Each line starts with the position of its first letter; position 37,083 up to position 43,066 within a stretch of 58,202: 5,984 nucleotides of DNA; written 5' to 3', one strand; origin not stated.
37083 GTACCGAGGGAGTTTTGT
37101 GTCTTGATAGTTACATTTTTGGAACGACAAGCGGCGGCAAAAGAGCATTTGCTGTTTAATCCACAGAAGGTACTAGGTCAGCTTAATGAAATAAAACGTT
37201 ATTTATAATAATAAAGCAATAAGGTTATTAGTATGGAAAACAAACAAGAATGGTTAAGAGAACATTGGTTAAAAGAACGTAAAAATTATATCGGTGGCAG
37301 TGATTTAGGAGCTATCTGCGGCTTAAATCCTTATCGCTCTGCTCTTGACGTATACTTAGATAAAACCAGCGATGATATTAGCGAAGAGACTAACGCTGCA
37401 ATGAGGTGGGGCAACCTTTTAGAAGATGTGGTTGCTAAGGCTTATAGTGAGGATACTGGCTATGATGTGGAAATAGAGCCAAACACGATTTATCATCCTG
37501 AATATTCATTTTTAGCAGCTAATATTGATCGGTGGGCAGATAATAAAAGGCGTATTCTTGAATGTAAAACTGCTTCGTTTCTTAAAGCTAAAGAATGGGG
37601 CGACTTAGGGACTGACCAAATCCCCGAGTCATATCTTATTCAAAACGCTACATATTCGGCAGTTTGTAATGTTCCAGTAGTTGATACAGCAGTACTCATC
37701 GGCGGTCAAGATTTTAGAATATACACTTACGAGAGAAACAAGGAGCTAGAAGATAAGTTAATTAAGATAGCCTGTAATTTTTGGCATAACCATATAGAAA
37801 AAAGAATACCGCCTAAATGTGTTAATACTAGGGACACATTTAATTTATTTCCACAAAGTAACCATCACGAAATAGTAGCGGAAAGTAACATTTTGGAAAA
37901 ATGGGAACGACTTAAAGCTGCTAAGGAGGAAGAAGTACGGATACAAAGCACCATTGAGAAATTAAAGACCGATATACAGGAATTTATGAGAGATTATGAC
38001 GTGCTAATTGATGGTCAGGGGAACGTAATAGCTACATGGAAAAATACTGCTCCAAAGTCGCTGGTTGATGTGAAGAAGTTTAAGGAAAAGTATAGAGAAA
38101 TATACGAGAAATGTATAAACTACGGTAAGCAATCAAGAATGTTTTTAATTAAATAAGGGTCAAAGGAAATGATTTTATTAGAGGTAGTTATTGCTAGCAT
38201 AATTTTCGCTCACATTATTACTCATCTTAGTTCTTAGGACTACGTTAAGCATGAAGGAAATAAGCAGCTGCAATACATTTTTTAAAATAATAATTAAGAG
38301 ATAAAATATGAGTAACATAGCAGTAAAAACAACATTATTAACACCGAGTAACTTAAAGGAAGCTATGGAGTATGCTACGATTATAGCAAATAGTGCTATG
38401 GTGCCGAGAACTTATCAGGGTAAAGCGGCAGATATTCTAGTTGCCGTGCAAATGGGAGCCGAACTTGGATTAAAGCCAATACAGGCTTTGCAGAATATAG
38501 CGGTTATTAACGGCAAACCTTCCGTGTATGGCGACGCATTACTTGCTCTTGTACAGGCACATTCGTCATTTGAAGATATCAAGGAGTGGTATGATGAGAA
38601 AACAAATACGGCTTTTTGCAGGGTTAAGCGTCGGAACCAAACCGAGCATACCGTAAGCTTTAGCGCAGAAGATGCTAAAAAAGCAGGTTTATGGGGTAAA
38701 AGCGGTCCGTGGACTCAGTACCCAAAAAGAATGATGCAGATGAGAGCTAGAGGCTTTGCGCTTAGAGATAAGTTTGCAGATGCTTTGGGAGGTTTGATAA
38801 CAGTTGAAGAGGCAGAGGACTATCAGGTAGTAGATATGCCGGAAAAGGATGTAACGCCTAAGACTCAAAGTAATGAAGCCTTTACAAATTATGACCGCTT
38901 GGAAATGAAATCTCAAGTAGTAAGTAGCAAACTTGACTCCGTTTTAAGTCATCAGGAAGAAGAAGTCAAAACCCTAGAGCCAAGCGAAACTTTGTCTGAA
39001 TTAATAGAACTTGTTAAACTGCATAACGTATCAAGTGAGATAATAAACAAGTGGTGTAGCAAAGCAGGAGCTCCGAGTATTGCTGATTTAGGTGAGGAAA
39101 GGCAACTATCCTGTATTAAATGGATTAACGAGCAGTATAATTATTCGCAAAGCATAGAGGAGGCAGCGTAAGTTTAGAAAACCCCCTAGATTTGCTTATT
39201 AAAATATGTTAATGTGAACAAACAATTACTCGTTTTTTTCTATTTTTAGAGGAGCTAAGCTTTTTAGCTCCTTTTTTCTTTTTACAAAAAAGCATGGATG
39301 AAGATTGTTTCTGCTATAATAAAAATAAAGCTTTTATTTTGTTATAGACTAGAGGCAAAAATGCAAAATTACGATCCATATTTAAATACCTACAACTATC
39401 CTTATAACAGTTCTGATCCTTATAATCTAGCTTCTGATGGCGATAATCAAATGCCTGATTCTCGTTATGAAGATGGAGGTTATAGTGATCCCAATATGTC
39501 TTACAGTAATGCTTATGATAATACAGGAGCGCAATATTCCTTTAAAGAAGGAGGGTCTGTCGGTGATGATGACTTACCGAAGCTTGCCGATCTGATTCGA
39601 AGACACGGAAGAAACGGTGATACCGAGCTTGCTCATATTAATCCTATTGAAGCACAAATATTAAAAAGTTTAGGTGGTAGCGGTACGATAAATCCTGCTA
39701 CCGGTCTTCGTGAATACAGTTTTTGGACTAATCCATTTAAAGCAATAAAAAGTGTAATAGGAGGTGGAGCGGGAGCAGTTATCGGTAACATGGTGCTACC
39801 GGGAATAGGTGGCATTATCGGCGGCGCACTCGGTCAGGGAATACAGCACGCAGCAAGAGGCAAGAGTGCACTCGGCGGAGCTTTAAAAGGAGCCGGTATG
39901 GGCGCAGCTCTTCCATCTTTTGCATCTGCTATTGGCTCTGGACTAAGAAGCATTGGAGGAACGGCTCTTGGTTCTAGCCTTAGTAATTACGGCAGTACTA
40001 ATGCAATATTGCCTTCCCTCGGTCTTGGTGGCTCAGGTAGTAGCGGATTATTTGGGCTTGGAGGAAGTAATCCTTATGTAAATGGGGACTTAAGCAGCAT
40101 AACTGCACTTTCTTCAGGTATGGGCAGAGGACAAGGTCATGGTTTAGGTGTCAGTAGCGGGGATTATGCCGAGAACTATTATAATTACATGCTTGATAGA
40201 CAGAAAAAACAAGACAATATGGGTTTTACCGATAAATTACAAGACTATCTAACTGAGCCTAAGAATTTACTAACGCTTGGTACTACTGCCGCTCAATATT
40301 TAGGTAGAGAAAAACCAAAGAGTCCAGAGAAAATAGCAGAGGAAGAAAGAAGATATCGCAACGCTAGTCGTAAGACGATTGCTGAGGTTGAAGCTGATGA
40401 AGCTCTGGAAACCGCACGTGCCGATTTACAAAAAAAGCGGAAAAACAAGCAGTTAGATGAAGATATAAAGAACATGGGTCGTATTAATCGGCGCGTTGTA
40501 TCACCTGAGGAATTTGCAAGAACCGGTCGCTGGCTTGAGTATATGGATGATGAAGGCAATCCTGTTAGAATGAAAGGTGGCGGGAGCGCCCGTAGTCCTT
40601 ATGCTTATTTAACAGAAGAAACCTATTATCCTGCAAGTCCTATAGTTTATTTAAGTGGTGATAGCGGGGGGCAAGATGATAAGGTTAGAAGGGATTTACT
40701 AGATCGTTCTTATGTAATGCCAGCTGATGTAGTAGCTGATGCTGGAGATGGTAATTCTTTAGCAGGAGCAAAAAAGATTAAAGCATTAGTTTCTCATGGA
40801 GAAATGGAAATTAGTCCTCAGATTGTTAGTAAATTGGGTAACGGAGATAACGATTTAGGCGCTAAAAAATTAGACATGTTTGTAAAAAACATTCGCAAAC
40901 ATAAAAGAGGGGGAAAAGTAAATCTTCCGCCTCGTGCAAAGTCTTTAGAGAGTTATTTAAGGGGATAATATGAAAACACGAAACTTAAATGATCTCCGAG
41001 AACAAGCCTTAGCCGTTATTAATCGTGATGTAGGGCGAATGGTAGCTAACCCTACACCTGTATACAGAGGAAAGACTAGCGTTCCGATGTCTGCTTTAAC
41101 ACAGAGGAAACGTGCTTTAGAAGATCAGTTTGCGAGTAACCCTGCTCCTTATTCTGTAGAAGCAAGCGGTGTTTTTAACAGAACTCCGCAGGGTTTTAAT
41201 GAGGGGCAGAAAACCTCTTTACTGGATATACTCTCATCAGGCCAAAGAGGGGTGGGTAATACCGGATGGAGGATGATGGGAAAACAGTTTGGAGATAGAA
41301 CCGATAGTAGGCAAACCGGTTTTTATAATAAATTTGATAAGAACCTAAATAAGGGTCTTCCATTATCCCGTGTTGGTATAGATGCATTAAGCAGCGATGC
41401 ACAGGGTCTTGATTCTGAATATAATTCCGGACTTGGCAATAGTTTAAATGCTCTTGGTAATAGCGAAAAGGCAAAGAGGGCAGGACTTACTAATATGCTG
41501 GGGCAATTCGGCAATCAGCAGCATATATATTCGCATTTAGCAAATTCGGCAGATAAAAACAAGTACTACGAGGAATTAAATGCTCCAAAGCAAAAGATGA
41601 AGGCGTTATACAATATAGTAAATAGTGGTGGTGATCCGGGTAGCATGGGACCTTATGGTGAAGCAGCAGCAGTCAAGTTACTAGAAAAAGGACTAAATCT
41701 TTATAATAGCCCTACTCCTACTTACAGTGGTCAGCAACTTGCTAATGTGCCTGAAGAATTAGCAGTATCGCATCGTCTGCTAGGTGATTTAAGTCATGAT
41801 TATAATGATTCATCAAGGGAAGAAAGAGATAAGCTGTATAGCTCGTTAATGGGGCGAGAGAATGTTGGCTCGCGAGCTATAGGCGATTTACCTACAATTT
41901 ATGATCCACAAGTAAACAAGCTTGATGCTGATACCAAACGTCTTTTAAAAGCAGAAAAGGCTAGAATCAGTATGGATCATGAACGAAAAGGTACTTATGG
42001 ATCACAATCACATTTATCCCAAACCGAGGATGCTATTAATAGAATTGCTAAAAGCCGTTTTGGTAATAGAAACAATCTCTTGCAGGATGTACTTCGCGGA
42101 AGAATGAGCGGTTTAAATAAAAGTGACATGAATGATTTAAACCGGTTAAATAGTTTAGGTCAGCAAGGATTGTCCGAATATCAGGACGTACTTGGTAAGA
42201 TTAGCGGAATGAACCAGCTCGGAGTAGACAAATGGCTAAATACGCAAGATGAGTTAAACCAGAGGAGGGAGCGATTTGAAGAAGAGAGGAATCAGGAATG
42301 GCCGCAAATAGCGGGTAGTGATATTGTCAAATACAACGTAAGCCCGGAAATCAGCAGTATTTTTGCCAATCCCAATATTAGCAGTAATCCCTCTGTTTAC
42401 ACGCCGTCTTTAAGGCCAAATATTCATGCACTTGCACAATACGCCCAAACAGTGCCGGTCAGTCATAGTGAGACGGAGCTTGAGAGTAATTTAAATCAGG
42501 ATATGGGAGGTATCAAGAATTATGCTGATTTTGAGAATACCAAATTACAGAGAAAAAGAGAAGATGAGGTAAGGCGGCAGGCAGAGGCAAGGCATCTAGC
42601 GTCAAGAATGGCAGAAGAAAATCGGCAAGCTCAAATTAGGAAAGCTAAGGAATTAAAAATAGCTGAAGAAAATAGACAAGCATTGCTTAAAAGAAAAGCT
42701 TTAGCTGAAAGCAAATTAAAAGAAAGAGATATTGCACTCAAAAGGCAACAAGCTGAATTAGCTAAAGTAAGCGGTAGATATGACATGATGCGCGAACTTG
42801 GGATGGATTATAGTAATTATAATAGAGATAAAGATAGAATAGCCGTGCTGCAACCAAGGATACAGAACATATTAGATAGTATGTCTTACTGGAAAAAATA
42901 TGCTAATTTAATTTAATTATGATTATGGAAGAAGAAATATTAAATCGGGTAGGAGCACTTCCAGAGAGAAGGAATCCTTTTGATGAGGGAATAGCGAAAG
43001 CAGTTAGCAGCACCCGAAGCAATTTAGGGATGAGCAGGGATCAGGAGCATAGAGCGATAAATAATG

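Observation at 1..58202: The window closes on itself: a complete ~58.08-kb phage-plasmid-like replicon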

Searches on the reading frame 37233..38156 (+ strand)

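Call 23: search_protein_families(library=pfam, max_evalue=0.01, proteins=[window:37233-38156:+])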
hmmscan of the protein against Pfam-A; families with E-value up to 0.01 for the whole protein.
window:37233-38156:+ (307 aa): 1 family
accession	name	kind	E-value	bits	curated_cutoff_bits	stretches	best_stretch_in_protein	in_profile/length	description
PF09588.16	YqaJ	-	3.2e-33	115.6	22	1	11-145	1-147/150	YqaJ-like viral recombinase domain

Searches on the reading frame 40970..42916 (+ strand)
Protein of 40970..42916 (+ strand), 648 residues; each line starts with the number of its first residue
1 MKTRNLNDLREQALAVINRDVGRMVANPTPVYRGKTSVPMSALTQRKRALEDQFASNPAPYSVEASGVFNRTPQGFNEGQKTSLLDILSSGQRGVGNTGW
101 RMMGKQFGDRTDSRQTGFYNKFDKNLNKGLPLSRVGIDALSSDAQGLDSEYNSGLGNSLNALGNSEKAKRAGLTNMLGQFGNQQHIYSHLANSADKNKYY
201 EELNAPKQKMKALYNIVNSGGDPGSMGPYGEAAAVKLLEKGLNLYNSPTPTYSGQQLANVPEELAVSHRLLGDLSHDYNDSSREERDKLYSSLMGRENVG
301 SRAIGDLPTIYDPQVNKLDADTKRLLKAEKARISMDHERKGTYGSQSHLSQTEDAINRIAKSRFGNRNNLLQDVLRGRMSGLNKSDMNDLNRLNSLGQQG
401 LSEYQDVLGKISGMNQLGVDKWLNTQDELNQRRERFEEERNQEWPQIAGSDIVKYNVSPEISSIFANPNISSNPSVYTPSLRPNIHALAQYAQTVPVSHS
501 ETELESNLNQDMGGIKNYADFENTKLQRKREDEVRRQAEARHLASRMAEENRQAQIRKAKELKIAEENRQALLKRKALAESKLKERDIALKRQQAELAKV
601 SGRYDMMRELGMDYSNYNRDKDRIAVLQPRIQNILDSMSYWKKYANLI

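Call 24: search_protein_families(library=pfam, max_evalue=0.01, proteins=[window:40970-42916:+])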
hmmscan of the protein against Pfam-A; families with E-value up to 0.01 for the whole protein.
window:40970-42916:+ (648 aa): 0 families

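Call 26: search_protein_families(library=phrogs, max_evalue=0.001, proteins=[window:40970-42916:+])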
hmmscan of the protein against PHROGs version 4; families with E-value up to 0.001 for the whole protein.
window:40970-42916:+ (648 aa): 0 families

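Call 46: search_protein_families(library=ncbifam, max_evalue=0.01, proteins=[window:40970-42916:+])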
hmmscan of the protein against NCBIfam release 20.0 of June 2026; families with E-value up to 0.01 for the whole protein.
window:40970-42916:+ (648 aa): 1 family
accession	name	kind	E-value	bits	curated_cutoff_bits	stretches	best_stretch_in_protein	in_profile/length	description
TIGR02794.1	tolA_full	equivalog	0.0079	15.5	59.45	0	492-596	37-146/362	cell envelope integrity protein TolA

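Call 78: search_solved_structures(query=window:40970-42916:+, max_evalue=0.1)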
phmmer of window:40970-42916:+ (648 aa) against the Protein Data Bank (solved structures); distinct sequences matched with E-value up to 0.1: 0.
